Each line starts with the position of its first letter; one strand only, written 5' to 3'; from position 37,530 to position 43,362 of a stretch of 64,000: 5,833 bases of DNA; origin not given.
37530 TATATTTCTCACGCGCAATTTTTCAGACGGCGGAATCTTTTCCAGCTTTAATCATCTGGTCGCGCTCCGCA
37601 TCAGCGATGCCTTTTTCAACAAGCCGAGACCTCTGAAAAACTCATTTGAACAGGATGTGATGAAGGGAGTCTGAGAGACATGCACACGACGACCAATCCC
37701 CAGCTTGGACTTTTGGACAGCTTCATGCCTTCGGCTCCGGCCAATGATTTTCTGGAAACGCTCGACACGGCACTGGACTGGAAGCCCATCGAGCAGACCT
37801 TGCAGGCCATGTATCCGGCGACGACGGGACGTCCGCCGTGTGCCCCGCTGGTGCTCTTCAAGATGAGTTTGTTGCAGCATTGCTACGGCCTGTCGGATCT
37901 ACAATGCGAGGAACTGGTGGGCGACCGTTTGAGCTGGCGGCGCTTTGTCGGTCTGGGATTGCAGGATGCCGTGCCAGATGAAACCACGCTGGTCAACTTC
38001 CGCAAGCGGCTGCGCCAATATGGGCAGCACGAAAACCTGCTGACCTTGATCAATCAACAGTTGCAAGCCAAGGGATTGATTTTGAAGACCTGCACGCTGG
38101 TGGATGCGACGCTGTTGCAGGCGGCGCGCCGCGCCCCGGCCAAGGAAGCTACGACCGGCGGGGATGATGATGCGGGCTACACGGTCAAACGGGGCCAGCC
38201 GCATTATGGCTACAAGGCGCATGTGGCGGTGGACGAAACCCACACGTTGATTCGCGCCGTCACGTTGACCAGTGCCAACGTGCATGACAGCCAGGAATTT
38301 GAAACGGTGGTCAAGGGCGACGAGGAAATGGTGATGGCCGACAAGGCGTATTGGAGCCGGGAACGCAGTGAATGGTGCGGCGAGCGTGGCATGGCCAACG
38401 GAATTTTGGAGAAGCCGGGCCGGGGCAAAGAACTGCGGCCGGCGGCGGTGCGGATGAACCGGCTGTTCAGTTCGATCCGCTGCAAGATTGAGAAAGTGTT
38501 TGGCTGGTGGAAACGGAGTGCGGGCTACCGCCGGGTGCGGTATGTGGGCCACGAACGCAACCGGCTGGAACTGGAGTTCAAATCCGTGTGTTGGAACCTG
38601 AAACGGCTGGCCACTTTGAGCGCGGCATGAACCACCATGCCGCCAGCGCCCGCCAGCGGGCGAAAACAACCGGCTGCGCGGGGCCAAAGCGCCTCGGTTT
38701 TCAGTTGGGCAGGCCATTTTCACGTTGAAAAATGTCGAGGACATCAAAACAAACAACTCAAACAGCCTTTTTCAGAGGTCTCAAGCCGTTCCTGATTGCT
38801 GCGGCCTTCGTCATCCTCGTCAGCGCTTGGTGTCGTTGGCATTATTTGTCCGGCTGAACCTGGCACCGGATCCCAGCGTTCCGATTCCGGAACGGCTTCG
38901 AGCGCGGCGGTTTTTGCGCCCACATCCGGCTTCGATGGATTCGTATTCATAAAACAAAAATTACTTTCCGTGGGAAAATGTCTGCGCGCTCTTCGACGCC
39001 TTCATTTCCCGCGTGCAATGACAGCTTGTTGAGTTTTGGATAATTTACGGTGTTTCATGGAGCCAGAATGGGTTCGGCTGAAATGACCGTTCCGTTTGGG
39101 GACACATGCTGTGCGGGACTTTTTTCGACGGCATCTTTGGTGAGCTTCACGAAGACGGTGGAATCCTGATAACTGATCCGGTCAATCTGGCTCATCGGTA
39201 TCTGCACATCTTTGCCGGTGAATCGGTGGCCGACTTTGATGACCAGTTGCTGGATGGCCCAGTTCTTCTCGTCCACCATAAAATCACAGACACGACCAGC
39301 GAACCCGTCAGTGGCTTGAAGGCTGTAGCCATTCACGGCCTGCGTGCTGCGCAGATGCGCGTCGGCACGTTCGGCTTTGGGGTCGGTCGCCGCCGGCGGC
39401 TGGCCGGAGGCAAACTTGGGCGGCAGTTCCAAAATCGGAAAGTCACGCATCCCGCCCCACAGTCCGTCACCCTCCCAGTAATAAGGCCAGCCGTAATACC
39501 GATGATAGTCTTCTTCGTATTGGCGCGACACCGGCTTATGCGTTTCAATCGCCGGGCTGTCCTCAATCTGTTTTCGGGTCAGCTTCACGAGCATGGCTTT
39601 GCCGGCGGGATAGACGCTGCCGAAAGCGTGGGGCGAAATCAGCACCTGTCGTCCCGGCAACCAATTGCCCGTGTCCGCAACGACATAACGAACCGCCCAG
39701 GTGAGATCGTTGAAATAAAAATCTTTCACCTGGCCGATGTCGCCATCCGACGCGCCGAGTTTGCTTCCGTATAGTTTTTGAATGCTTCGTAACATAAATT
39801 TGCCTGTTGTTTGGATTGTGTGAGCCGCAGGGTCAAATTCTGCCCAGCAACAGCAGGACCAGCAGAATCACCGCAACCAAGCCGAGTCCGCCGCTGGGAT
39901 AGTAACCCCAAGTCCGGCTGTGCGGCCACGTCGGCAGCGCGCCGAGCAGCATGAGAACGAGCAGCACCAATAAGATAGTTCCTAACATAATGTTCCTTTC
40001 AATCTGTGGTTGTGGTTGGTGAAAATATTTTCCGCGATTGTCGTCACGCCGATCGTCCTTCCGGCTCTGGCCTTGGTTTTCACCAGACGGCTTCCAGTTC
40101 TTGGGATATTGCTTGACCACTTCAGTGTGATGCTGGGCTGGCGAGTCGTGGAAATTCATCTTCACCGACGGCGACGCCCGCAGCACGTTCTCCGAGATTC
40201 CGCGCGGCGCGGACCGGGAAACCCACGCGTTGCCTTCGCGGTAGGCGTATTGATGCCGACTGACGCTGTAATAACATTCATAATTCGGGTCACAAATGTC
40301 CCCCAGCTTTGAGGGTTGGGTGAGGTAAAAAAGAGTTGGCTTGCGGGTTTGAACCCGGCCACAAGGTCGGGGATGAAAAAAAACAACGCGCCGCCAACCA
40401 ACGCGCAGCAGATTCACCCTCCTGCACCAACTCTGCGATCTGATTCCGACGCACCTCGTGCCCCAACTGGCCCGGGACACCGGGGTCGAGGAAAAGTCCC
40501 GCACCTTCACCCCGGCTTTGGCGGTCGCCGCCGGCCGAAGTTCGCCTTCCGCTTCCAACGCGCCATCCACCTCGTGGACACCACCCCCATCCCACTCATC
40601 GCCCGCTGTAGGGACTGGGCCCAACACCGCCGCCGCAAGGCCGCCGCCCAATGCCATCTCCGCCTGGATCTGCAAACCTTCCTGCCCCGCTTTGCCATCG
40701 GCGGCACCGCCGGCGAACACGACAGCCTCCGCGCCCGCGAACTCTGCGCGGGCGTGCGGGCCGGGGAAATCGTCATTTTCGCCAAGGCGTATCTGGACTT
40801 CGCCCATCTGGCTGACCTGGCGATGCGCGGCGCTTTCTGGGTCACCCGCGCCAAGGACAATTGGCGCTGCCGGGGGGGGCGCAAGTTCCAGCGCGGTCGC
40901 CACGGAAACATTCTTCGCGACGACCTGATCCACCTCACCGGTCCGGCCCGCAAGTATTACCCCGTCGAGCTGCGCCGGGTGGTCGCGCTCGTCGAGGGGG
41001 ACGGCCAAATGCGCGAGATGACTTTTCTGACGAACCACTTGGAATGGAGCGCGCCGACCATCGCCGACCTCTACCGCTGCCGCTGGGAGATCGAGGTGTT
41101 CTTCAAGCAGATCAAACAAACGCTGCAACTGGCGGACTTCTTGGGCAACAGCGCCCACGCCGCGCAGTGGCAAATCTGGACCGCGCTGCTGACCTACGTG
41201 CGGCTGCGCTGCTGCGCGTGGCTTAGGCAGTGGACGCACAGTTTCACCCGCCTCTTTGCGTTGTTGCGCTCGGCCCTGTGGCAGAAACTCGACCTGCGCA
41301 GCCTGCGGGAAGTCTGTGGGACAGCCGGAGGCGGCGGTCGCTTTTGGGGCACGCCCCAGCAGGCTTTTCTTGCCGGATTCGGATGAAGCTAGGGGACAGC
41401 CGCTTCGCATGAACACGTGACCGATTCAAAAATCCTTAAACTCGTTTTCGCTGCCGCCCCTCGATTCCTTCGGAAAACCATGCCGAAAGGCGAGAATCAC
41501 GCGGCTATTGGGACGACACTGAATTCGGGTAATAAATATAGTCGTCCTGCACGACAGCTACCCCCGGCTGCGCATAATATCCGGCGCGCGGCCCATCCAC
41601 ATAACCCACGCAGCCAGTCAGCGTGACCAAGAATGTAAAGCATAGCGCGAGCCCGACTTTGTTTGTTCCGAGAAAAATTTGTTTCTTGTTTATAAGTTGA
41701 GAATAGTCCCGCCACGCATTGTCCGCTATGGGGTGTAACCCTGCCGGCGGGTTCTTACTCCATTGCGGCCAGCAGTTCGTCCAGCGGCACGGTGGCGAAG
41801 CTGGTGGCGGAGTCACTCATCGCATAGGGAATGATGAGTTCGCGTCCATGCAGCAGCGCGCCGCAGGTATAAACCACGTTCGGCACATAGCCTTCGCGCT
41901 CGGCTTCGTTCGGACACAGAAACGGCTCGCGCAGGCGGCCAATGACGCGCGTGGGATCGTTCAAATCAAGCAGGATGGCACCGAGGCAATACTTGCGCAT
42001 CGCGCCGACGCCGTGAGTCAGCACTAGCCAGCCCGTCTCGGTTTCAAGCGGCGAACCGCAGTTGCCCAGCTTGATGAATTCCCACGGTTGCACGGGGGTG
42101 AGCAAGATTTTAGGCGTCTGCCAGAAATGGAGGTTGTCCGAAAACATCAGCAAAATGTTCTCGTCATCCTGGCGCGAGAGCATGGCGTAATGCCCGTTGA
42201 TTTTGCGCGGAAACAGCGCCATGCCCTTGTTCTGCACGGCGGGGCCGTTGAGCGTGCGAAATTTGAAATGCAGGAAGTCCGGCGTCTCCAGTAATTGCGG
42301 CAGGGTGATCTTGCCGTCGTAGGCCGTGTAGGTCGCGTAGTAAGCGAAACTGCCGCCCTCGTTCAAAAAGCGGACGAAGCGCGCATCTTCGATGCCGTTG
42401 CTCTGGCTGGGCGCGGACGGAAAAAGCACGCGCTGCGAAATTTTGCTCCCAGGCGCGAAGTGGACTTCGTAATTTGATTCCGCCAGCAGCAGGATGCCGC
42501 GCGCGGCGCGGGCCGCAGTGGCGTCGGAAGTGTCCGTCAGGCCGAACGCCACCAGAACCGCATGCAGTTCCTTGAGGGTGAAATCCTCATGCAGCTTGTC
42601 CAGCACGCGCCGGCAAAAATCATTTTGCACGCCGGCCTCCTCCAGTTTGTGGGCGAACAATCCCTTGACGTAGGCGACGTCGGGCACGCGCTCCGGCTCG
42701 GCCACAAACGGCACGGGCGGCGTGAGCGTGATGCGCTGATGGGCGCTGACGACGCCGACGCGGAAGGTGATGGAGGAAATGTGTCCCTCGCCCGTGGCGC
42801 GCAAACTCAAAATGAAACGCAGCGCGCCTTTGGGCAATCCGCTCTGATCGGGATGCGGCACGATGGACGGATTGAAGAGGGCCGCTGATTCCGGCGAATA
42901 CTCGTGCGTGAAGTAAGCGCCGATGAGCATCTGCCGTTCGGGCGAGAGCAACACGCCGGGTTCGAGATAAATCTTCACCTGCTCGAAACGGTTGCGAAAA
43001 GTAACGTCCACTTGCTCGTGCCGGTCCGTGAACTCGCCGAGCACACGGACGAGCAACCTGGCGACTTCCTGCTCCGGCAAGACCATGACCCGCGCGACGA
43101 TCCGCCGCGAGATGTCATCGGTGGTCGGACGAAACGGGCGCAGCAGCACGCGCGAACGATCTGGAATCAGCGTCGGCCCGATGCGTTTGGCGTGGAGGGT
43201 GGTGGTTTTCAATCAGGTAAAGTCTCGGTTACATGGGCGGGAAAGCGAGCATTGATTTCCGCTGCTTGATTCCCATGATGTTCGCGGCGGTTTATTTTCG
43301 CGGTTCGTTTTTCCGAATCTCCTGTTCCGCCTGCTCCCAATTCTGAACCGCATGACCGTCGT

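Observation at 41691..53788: Shared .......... promoter-like motif at fixed 32-33 nt from four start codons: a compact, apparently leaderless regulon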

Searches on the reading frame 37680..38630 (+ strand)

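Call 46: search_protein_families(library=pfam, proteins=[window:37680-38630:+], max_evalue=0.001)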
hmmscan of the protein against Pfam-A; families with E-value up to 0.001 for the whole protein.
window:37680-38630:+ (316 aa): 6 families
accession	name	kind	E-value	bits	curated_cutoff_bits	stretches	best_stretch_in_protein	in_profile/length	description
PF01609.27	DDE_Tnp_1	-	5.1e-26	92.1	23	1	137-307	5-200/200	Transposase DDE domain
PF05598.16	DUF772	-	9.2e-22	77.3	23.1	1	50-121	1-71/74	Transposase domain (DUF772)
PF13751.12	DDE_Tnp_1_6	-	8.8e-08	32.9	25.1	1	267-310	80-124/125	Transposase DDE domain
PF13612.12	DDE_Tnp_1_3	-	7.3e-07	29.7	27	1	175-238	43-105/155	Transposase DDE domain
PF13359.12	DDE_Tnp_4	-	1.5e-06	28.4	24.8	1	173-279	25-129/158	DDE superfamily endonuclease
PF13586.12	DDE_Tnp_1_2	-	5.4e-05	24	29.2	1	218-280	1-58/86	Transposase DDE domain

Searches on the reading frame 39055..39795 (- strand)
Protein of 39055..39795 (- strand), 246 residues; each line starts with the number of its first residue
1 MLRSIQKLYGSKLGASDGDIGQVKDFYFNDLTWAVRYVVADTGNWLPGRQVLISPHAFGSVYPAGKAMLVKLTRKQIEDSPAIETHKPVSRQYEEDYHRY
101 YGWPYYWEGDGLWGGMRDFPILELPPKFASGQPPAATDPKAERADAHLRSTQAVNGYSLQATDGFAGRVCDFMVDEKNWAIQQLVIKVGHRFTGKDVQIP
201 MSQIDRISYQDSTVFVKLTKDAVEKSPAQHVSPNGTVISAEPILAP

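Call 46: search_protein_families(library=pfam, proteins=[window:39055-39795:-], max_evalue=0.001)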
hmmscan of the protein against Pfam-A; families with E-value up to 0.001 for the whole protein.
window:39055-39795:- (246 aa): 1 family
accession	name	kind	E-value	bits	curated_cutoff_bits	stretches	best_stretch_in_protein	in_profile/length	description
PF05239.21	PRC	-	5e-11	42.9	21.2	1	166-222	22-77/78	PRC-barrel domain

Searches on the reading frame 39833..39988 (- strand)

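Call 46: search_protein_families(library=pfam, proteins=[window:39833-39988:-], max_evalue=0.001)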
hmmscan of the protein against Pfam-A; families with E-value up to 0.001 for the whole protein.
window:39833-39988:- (51 aa): 1 family
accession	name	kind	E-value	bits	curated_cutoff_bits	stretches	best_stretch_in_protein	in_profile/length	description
PF11752.14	DUF3309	-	2e-23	82.7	22.3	1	2-51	1-50/50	Protein of unknown function (DUF3309)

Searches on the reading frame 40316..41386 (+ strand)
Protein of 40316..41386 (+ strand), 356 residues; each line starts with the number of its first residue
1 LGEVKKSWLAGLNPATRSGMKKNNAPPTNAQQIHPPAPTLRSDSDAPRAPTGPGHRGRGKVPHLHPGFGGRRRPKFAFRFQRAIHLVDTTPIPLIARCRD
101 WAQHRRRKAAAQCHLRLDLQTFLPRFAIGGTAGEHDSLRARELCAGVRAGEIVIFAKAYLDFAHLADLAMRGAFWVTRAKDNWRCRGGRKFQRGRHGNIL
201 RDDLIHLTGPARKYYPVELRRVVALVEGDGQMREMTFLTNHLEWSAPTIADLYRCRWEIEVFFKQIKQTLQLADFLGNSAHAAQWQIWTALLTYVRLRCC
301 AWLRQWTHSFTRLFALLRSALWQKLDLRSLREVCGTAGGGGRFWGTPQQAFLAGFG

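Call 46: search_protein_families(library=pfam, proteins=[window:40316-41386:+], max_evalue=0.001)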
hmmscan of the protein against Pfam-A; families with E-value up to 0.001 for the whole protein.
window:40316-41386:+ (356 aa): 1 family
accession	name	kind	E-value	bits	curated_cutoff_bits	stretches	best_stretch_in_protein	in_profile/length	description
PF01609.27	DDE_Tnp_1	-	1.4e-17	64.6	23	1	86-295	8-199/200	Transposase DDE domain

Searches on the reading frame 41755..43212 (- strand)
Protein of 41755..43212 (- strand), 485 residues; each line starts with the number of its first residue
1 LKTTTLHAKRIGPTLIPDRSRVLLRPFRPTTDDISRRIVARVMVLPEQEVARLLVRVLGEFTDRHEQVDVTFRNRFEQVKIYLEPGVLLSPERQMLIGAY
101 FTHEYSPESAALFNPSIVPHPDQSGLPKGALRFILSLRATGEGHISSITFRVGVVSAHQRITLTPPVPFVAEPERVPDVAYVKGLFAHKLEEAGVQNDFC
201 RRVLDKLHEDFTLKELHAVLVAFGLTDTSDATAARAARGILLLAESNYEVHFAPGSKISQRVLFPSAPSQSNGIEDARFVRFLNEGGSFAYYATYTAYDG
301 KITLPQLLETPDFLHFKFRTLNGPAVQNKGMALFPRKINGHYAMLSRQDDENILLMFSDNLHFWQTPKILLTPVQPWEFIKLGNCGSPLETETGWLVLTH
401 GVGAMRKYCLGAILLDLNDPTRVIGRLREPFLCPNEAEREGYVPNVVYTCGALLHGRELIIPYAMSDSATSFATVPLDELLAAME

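Call 46: search_protein_families(library=pfam, proteins=[window:41755-43212:-], max_evalue=0.001)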
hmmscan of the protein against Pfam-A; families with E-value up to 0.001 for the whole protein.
window:41755-43212:- (485 aa): 1 family
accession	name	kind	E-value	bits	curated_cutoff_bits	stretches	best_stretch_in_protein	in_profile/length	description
PF04041.19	Glyco_hydro_130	-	1.1e-28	100.6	26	1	260-484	85-318/320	beta-1,4-mannooligosaccharide phosphorylase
